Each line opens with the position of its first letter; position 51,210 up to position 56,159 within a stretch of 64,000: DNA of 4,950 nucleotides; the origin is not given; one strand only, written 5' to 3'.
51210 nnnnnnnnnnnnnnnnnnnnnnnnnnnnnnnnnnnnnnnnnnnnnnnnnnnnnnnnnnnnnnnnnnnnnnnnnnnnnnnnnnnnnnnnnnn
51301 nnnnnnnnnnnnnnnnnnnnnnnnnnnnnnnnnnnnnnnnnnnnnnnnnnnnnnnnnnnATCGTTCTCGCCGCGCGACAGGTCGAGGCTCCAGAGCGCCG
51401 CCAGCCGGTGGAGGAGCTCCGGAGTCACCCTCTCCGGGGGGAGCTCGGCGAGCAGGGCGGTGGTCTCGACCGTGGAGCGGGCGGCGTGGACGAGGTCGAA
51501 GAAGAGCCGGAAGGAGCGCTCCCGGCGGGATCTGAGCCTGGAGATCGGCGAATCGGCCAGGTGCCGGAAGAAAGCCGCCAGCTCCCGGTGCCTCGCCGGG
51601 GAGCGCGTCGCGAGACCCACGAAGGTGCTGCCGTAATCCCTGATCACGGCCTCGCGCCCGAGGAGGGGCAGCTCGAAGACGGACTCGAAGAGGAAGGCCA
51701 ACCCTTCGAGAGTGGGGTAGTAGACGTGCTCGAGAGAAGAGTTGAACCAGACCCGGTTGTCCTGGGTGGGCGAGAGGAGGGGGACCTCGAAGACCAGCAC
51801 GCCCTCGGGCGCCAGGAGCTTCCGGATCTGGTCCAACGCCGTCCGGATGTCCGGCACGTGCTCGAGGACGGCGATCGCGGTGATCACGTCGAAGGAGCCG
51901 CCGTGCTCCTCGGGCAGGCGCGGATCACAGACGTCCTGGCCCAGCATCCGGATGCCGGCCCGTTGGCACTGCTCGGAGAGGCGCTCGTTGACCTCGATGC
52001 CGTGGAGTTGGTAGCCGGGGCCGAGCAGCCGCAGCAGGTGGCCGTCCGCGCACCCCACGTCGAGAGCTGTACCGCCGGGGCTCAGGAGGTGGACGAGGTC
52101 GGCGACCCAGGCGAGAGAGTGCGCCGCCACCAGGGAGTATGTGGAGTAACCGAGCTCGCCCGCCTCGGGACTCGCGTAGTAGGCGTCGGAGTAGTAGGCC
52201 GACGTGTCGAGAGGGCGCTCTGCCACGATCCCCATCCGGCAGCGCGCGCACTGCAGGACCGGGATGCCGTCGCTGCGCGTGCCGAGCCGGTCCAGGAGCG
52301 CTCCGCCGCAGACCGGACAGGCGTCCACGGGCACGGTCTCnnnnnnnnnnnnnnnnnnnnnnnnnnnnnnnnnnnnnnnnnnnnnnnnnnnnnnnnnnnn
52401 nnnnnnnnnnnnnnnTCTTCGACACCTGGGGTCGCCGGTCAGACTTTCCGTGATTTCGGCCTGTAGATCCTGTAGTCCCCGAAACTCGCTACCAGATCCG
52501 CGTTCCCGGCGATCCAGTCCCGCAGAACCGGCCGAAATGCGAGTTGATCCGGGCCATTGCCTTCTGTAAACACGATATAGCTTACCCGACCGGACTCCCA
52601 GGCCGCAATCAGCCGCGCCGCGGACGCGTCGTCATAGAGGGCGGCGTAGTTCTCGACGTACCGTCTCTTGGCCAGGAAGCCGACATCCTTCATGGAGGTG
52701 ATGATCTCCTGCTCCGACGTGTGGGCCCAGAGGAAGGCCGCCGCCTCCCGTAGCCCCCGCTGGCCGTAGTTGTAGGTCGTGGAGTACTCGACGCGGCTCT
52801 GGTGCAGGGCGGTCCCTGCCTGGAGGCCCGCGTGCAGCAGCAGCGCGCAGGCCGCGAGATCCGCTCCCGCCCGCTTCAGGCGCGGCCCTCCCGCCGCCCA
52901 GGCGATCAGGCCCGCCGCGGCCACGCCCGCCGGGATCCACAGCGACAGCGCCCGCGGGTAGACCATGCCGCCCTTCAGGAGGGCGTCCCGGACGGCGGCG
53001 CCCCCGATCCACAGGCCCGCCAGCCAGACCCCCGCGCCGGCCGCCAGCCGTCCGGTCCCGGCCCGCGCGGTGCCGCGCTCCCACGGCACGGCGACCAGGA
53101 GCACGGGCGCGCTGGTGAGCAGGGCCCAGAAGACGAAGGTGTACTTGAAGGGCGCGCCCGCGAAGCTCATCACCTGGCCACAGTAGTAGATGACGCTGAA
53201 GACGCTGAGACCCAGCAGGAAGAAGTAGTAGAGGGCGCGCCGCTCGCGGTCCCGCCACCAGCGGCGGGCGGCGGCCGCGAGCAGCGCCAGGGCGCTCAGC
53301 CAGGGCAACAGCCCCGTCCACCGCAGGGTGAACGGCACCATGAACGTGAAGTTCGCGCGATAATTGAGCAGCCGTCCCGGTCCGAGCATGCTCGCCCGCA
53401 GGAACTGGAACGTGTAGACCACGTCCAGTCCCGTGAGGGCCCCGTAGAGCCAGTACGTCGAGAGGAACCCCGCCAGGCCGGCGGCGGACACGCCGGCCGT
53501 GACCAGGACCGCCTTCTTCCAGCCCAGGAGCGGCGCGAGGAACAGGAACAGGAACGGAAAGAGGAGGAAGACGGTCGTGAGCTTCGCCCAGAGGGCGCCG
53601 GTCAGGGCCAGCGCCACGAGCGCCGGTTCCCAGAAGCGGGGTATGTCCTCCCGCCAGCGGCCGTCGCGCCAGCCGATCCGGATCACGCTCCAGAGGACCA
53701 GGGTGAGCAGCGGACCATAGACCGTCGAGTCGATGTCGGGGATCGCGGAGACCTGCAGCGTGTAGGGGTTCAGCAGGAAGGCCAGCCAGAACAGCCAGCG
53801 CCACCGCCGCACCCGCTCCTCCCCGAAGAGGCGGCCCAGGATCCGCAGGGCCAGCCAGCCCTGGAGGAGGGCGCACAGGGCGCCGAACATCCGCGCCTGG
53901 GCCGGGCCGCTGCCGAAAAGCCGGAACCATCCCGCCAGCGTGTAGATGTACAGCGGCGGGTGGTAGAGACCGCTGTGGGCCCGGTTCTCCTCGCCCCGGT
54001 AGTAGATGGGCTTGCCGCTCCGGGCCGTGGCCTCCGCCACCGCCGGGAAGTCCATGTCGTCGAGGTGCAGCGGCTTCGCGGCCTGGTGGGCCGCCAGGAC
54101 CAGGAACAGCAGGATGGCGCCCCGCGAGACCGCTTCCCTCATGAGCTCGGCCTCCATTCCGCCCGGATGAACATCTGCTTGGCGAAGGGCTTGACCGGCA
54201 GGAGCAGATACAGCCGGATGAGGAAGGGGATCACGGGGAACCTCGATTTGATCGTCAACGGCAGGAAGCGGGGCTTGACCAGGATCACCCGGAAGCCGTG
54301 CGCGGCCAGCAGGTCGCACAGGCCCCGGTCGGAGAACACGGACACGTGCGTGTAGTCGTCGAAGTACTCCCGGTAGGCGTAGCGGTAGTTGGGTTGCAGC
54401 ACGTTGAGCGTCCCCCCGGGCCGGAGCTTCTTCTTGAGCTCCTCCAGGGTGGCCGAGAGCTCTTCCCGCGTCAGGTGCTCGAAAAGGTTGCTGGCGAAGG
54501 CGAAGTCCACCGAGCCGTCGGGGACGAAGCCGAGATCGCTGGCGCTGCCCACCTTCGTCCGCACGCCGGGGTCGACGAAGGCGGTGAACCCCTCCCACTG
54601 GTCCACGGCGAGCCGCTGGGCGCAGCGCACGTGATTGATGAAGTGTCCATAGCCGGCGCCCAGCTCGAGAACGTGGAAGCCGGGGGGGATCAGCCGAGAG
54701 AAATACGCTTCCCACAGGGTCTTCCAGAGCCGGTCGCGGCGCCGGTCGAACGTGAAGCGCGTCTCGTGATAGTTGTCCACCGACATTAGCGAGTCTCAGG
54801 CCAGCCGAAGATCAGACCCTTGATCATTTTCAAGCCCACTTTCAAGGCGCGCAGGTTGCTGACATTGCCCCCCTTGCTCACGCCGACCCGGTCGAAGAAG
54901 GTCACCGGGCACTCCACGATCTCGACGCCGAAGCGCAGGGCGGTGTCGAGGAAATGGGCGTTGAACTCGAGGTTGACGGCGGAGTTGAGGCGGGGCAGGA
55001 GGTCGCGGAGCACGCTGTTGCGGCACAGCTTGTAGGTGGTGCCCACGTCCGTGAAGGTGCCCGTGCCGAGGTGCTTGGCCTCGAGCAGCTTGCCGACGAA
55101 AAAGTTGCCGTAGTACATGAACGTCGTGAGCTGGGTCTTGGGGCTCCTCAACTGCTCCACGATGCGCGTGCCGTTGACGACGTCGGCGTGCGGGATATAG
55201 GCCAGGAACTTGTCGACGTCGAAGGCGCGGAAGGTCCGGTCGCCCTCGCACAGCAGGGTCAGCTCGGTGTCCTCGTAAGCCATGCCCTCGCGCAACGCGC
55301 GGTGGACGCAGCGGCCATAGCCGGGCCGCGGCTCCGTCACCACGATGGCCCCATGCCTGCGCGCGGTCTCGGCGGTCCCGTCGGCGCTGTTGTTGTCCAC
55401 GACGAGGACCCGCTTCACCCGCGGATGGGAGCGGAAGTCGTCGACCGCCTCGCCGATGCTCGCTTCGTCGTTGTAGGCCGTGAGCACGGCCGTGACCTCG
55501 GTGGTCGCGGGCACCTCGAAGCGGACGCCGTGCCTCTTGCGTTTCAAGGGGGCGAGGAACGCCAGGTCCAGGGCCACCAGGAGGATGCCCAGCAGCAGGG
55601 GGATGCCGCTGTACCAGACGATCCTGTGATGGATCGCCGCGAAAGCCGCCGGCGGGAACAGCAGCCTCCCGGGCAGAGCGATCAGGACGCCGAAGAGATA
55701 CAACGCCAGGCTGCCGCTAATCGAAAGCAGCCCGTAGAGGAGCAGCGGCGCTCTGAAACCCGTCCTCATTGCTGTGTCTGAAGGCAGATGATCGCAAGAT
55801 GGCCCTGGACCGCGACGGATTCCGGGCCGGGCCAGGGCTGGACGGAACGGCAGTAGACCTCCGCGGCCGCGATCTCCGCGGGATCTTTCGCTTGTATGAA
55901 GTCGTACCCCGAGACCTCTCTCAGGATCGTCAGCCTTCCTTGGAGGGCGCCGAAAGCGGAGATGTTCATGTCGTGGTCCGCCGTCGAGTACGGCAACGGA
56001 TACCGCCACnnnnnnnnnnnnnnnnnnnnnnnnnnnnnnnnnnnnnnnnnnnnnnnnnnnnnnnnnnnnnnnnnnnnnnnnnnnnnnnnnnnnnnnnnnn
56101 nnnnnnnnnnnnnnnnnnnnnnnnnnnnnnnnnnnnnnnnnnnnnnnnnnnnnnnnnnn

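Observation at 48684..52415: Candidate chain-terminator/polymerase fusion (MTase - coiled-coil - GT2 - GT4) in a Wzm/Wzt glycan locus with a Wzt carbohydrate-binding domain and a stand-alone kinase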

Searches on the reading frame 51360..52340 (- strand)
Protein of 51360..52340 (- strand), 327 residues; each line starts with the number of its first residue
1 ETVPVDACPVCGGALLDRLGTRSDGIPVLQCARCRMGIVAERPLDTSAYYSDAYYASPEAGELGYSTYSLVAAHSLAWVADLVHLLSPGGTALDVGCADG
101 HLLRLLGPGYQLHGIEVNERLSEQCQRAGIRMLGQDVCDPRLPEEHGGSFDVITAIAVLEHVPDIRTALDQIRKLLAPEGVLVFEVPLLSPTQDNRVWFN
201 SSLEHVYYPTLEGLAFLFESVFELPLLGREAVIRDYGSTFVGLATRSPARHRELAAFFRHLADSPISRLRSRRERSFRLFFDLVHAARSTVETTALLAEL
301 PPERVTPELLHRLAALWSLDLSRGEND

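Call 54: search_solved_structures(query=A3, max_evalue=1, show_alignments=1)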
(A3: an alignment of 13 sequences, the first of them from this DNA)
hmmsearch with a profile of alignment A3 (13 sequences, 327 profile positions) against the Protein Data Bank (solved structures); distinct sequences matched with E-value up to 1: 140 (the best 60 are shown).
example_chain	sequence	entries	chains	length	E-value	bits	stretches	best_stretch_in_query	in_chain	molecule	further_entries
3ndi_A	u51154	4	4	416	1.5e-14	56.8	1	27-220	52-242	Methyltransferase | TcaB9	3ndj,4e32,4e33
4e2x_A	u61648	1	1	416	1.8e-14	56.6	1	27-220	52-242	TcaB9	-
4e31_A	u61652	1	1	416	3.7e-14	55.6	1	27-220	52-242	TcaB9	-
4e2y_A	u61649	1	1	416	6e-14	54.9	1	27-195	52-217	TcaB9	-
4e2z_A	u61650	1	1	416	9.1e-14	54.3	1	27-191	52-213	TcaB9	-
5t6b_A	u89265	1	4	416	2.6e-13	52.8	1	27-229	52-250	Sugar 3-C-methyl transferase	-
4e2w_A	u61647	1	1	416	4.9e-13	51.9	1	27-220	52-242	TcaB9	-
5t64_A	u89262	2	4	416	6.4e-13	51.5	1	27-229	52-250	Sugar 3-C-methyl transferase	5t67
4e30_A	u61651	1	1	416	1.9e-12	49.9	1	27-195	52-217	TcaB9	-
4rv9_A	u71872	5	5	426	8.3e-12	47.8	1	27-244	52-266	D-mycarose 3-C-methyltransferase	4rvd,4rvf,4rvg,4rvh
3cc8_A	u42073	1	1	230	5.4e-11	45.1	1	81-191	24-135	Putative methyltransferase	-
4kdr_A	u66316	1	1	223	1.4e-08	37.2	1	91-185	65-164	3-demethylubiquinone-9 3-methyltransferase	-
5dpm_A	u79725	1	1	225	1.5e-08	37.2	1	91-185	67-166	Ubiquinone biosynthesis O-methyltransferase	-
4kdc_A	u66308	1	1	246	1.5e-08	37.1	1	91-185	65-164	3-demethylubiquinone-9 3-methyltransferase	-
6uk5_A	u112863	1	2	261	1.6e-08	37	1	77-185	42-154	CalS10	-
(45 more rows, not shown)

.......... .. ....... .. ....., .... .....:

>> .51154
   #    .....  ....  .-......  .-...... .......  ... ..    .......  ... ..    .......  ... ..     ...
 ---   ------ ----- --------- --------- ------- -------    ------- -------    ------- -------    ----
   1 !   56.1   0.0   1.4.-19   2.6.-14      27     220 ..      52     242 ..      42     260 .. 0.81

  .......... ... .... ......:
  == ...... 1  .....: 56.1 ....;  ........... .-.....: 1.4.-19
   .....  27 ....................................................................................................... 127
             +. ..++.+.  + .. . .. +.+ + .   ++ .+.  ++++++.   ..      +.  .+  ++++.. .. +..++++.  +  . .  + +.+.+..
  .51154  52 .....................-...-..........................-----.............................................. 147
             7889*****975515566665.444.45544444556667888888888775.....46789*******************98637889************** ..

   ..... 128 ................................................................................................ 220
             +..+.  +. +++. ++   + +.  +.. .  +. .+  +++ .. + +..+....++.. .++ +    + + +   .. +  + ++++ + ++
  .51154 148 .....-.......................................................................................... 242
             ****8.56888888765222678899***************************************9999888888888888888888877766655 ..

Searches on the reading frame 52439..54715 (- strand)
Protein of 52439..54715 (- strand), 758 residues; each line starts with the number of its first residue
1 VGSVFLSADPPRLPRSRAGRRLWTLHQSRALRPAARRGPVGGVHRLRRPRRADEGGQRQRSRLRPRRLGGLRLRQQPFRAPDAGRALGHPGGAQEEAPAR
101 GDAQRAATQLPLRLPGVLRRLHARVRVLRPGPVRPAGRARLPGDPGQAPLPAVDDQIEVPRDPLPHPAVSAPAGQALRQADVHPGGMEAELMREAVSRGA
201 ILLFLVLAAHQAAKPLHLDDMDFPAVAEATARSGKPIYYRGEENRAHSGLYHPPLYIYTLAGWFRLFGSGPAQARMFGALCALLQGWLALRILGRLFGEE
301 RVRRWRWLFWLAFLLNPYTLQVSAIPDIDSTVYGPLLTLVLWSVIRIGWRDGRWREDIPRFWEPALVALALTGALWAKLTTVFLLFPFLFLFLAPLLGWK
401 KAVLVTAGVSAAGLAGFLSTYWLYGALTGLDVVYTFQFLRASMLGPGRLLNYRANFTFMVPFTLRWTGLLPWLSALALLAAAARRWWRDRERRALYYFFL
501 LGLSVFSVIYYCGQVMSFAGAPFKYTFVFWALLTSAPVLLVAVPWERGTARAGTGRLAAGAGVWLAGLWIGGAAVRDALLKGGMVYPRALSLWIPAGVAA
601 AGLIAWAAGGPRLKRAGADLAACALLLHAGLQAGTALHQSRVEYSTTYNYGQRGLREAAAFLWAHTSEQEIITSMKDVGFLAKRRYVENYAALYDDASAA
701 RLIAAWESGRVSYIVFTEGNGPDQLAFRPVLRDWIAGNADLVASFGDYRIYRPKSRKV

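Call 8: search_protein_families(library=pfam, proteins=[window:52439-54715:-], max_evalue=0.001)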
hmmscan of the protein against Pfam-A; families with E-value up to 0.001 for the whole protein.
window:52439-54715:- (758 aa): 1 family
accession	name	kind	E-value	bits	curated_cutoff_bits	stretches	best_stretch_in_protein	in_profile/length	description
PF13231.12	PMT_2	-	4.2e-05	24.3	26.1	1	252-414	2-151/160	Dolichyl-phosphate-mannose-protein mannosyltransferase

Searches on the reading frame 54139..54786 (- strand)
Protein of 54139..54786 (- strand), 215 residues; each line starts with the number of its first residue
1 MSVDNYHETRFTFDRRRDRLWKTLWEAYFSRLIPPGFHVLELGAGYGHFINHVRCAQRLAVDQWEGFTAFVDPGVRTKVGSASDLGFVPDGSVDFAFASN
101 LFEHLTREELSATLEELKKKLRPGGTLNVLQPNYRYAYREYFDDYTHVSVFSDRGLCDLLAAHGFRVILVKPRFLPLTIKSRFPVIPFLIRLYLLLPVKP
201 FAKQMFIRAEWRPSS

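Call 8: search_protein_families(library=pfam, proteins=[window:54139-54786:-], max_evalue=0.001)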
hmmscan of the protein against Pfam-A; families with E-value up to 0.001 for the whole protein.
window:54139-54786:- (215 aa): 4 families
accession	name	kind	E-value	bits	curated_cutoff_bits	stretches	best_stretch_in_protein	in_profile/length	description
PF13489.12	Methyltransf_23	-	1e-13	51.8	27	1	13-168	1-162/164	Methyltransferase domain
PF08241.18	Methyltransf_11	-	5.2e-11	43.5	21.2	1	40-127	1-93/95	Methyltransferase domain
PF13649.12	Methyltransf_25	-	8e-09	36.5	27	1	39-125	1-97/97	Methyltransferase domain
PF08242.18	Methyltransf_12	-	5.2e-06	27.5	30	1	40-127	1-98/98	Methyltransferase domain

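Call 32: search_protein_families(library=ncbifam, proteins=[window:54139-54786:-], max_evalue=0.001)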
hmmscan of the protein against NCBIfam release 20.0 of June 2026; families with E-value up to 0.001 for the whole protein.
window:54139-54786:- (215 aa): 1 family
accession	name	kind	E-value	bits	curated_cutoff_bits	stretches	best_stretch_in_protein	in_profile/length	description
NF043040.1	corrin_prot_MT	hypoth_equivalog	1.7e-05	24.4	180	1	27-129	33-147/216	corrinoid protein-associated methyltransferase CpaM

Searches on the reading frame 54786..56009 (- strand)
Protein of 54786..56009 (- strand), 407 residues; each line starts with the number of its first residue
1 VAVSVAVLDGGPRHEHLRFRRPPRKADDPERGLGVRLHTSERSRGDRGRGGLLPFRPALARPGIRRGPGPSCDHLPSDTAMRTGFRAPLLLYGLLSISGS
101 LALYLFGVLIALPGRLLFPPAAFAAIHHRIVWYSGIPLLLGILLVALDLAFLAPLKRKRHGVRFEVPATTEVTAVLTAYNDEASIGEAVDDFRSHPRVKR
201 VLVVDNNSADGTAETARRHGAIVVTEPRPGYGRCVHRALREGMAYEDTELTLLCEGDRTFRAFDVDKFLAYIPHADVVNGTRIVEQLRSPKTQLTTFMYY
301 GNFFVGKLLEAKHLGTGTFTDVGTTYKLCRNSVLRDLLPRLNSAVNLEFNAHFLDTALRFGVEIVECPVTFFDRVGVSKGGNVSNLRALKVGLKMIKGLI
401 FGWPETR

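Call 8: search_protein_families(library=pfam, proteins=[window:54786-56009:-], max_evalue=0.001)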
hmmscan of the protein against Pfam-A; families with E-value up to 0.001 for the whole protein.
window:54786-56009:- (407 aa): 1 family
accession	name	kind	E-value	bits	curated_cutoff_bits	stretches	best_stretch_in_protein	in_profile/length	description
PF00535.33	Glycos_transf_2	-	1.2e-08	35.6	23.3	1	174-337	2-167/168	Glycosyl transferase family 2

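Call 32: search_protein_families(library=ncbifam, proteins=[window:54786-56009:-], max_evalue=0.001)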
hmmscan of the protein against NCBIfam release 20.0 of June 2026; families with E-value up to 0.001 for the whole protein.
window:54786-56009:- (407 aa): 7 families
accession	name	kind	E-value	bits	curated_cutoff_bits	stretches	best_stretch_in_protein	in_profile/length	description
TIGR04182.1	glyco_TIGR04182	equivalog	6.6e-20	71.7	325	1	171-397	1-212/293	S-layer glycoprotein N-glycosyltransferase AglJ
NF041391.1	DPhHxTase_Halo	equivalog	2.4e-15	56.1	375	1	177-379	2-191/213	dolichyl-phosphate hexose transferase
NF010496.0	PRK13915.1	equivalog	1.6e-08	34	262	1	168-226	29-91/307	glucosyl-3-phosphoglycerate synthase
NF058614.1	PPMAGASynPpgS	equivalog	5.3e-06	26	370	1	174-286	4-117/226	polyprenyl-phospho-N-acetylgalactosaminyl synthase PpgS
NF041865.1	EpsU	equivalog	3.7e-05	22.9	700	1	149-225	18-97/394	exopolysaccharide biosynthesis GT2 family glycosyltransferase EpsU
TIGR04283.1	glyco_like_mftF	equivalog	0.00028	20.5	182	1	175-233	4-62/221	TIGR04283 family arsenosugar biosynthesis glycosyltransferase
TIGR03469.1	HpnB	hypoth_equivalog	0.00079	18.6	379.25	0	166-219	40-95/386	hopene-associated glycosyltransferase HpnB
